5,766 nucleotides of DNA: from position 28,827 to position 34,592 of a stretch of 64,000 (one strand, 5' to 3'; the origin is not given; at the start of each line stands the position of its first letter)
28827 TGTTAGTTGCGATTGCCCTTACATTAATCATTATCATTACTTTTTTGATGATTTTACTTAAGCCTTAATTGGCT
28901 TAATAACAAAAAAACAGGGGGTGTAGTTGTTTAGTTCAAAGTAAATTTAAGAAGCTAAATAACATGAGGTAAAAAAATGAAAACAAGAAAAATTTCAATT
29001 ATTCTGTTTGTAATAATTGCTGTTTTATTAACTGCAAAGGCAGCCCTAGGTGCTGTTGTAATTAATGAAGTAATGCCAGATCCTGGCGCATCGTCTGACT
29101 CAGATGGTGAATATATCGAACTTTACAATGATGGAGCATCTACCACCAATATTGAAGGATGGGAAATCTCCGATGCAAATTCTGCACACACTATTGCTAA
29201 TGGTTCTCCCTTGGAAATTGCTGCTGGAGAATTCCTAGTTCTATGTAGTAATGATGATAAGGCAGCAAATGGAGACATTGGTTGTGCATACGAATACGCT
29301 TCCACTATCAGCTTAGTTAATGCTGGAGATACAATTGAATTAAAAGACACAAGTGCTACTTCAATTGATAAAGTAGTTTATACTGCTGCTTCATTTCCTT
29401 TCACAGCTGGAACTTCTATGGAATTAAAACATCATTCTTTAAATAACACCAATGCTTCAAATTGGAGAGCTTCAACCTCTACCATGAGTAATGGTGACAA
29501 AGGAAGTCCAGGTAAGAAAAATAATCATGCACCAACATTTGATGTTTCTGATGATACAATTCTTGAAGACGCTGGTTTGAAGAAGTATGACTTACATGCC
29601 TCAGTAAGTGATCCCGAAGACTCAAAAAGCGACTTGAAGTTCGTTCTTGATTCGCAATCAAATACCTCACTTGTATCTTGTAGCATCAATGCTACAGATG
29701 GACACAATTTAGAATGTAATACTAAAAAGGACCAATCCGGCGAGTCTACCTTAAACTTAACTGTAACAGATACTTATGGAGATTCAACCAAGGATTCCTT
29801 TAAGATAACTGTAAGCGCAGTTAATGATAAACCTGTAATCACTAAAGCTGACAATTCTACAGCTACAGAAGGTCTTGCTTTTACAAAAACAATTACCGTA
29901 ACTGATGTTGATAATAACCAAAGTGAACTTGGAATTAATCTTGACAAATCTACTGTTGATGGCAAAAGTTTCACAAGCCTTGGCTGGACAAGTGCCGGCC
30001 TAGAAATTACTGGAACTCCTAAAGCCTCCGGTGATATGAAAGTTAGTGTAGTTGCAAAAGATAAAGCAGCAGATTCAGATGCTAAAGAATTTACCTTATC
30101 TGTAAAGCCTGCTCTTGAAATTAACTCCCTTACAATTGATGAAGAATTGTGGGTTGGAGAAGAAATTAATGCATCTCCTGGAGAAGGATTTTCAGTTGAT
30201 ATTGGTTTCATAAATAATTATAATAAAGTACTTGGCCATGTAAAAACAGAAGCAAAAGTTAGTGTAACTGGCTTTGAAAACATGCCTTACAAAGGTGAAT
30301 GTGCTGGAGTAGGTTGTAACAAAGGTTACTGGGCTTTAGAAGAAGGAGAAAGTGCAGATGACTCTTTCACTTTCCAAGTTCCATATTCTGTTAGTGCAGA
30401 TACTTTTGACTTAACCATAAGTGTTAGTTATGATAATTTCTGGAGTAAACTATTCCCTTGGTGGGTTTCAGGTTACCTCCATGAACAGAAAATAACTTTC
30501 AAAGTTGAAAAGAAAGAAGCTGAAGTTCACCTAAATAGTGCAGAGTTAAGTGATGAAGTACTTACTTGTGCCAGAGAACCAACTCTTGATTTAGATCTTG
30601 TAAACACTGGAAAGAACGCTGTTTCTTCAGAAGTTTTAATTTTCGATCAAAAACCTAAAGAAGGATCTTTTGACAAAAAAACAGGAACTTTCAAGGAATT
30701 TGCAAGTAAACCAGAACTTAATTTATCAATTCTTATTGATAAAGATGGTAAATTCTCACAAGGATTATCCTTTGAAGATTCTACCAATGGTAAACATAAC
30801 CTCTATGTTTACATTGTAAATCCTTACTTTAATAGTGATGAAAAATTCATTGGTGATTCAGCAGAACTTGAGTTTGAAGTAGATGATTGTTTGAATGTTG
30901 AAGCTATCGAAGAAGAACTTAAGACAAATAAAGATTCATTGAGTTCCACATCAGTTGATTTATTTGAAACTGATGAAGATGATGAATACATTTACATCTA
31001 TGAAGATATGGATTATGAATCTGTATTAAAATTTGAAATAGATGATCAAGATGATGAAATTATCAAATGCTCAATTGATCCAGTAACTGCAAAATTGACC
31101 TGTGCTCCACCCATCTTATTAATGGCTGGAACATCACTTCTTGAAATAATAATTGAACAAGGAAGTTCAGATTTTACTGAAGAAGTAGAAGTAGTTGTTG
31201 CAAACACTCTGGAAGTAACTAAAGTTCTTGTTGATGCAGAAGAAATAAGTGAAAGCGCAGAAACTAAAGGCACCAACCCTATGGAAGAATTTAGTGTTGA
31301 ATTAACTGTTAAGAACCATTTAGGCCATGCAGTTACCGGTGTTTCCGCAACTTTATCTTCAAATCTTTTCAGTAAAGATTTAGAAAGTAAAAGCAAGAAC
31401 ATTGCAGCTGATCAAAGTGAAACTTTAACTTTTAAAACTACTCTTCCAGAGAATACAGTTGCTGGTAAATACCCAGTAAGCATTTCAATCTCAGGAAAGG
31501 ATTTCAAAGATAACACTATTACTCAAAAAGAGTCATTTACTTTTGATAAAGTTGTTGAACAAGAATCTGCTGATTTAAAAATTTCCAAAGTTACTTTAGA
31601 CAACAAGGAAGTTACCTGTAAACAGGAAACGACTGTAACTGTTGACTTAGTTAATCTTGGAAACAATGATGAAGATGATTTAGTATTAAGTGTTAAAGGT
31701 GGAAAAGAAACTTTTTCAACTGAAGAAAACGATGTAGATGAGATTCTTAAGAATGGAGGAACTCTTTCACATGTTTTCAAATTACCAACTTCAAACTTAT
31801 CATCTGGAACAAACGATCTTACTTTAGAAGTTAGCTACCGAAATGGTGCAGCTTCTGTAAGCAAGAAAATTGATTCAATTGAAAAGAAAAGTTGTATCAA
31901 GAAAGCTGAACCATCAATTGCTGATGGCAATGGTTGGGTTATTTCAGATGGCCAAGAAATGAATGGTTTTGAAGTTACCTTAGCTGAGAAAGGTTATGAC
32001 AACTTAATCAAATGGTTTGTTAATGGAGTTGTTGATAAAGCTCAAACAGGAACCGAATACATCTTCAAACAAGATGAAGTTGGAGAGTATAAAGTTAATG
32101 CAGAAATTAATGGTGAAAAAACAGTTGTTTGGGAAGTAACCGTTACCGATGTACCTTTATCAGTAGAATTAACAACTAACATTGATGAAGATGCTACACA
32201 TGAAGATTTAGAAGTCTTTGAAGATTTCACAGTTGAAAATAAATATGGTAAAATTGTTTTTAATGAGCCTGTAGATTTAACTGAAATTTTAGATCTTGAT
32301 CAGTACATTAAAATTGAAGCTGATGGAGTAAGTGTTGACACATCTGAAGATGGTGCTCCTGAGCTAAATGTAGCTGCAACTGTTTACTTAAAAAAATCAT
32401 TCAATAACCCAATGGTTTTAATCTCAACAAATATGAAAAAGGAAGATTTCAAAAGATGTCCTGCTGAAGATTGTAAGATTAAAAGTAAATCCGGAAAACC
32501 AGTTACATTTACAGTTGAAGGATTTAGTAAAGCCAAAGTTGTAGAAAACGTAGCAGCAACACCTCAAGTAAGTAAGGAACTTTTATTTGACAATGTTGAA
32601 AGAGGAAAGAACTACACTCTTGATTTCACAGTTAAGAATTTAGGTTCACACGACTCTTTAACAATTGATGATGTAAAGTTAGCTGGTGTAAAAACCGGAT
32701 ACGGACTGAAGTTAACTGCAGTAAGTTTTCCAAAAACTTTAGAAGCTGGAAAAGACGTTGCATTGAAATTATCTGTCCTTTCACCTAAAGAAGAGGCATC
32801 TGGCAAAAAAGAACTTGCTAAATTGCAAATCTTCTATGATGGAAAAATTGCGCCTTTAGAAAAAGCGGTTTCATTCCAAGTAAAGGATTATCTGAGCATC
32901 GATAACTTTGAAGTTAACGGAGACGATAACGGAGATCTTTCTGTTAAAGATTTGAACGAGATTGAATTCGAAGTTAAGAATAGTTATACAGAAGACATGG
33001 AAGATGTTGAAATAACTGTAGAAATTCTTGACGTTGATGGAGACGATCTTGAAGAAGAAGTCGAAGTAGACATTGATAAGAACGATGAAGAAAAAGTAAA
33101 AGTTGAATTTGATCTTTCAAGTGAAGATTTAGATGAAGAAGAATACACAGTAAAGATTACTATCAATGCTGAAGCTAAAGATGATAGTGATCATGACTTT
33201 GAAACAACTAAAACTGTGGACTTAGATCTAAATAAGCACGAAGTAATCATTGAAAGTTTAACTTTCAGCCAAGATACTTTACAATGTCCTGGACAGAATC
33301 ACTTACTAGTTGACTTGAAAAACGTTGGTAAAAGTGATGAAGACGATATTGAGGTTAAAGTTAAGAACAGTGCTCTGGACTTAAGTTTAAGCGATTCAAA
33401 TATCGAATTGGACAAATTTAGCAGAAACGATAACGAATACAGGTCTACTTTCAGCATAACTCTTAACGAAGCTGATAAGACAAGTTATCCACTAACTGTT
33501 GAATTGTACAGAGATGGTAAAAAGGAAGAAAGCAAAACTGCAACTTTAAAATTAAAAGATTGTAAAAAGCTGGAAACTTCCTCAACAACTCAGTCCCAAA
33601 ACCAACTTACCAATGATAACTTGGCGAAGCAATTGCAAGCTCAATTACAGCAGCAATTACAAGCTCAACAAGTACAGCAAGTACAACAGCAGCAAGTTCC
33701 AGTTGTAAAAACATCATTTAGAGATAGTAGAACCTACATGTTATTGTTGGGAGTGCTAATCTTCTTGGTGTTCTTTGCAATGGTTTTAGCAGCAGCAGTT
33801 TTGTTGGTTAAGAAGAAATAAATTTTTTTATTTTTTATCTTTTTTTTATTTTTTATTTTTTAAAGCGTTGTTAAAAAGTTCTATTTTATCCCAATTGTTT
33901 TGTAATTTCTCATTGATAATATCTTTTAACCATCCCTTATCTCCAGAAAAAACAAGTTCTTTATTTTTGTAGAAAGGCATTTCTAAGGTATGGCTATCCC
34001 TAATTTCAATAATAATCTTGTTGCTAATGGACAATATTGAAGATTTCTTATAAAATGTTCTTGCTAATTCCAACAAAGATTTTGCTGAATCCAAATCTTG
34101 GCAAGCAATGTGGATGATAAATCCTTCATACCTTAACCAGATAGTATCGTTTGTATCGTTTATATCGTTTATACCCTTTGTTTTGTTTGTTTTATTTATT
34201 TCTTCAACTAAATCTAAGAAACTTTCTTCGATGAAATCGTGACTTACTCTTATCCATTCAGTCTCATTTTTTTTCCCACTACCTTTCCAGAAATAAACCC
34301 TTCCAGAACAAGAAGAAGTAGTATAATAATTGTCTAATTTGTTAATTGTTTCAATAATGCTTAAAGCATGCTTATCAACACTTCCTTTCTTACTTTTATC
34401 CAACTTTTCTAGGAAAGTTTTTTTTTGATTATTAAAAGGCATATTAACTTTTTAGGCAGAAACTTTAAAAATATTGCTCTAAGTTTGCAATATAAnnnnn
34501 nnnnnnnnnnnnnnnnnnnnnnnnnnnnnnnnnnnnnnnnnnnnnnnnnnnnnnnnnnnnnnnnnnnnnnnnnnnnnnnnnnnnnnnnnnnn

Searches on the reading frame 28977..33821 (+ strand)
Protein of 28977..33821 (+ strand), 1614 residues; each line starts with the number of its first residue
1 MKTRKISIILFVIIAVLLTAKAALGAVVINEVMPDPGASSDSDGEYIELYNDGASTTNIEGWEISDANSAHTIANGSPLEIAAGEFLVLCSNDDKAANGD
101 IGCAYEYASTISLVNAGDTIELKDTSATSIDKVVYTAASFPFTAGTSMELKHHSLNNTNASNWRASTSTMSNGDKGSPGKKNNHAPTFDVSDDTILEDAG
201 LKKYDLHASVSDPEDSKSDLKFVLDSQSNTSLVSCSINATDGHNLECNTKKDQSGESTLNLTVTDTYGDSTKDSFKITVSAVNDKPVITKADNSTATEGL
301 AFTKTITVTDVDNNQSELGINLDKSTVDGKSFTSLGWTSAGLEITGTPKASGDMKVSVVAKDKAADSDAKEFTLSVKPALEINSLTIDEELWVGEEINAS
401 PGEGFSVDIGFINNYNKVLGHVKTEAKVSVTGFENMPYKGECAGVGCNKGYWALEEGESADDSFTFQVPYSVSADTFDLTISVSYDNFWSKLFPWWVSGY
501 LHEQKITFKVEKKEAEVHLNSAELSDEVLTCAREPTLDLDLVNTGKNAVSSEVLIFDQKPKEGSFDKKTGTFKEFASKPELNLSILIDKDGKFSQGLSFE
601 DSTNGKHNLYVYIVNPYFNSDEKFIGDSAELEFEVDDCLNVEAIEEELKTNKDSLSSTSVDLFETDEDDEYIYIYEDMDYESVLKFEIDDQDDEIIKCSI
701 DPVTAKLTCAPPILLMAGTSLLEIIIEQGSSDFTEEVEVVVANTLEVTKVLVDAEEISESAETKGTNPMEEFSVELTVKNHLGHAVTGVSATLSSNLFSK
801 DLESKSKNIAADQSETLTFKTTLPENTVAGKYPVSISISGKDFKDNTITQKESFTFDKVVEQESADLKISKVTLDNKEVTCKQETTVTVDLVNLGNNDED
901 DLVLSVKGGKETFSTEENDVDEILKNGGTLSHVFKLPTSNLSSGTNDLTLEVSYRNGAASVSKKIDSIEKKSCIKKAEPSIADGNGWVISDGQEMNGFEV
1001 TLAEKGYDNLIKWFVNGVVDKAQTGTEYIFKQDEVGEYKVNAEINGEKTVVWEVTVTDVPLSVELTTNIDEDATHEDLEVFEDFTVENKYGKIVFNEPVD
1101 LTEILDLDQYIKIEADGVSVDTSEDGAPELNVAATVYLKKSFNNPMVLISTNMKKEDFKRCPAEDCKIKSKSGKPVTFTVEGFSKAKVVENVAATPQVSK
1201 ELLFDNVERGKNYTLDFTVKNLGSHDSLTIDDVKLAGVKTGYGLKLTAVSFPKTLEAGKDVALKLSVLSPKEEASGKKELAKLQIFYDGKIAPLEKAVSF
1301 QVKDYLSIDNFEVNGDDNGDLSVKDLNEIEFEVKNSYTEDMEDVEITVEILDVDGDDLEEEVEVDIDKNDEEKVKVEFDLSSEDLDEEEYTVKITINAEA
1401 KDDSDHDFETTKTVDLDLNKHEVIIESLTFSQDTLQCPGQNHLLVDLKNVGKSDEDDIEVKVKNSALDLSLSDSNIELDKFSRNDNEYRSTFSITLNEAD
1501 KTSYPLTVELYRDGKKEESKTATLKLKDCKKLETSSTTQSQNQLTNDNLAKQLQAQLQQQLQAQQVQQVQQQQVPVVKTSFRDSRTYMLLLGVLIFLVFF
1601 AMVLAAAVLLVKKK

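Call 10: search_protein_families(library=pfam, proteins=[window:28977-33821:+], max_evalue=0.0001)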
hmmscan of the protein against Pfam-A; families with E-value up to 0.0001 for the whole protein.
window:28977-33821:+ (1614 aa): 3 families
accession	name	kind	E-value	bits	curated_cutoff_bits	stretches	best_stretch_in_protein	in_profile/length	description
PF00932.25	LTD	-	5.2e-18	65.8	34.3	1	22-136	3-108/109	Lamin Tail Domain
PF04096.20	Nucleoporin2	-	9.3e-08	32.8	28.4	1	1072-1145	15-96/148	Nup98-96 autopeptidase S59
PF10633.15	NPCBM_assoc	-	3.3e-05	24.4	24.4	0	773-839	8-76/78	NPCBM-associated, NEW3 domain of alpha-galactosidase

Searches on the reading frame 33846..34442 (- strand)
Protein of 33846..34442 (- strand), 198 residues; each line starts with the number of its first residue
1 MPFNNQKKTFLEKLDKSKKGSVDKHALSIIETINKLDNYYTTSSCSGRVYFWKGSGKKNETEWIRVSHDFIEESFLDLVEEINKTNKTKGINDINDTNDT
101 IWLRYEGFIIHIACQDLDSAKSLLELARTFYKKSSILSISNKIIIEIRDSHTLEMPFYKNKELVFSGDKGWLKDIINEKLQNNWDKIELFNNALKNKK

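Call 10: search_protein_families(library=pfam, proteins=[window:33846-34442:-], max_evalue=0.0001)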
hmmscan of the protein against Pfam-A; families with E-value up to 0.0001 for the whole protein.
window:33846-34442:- (198 aa): 1 family
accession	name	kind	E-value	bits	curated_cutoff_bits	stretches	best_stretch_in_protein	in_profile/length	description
PF02676.19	TYW3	-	1.4e-44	152.4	27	1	6-195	2-210/211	Methyltransferase TYW3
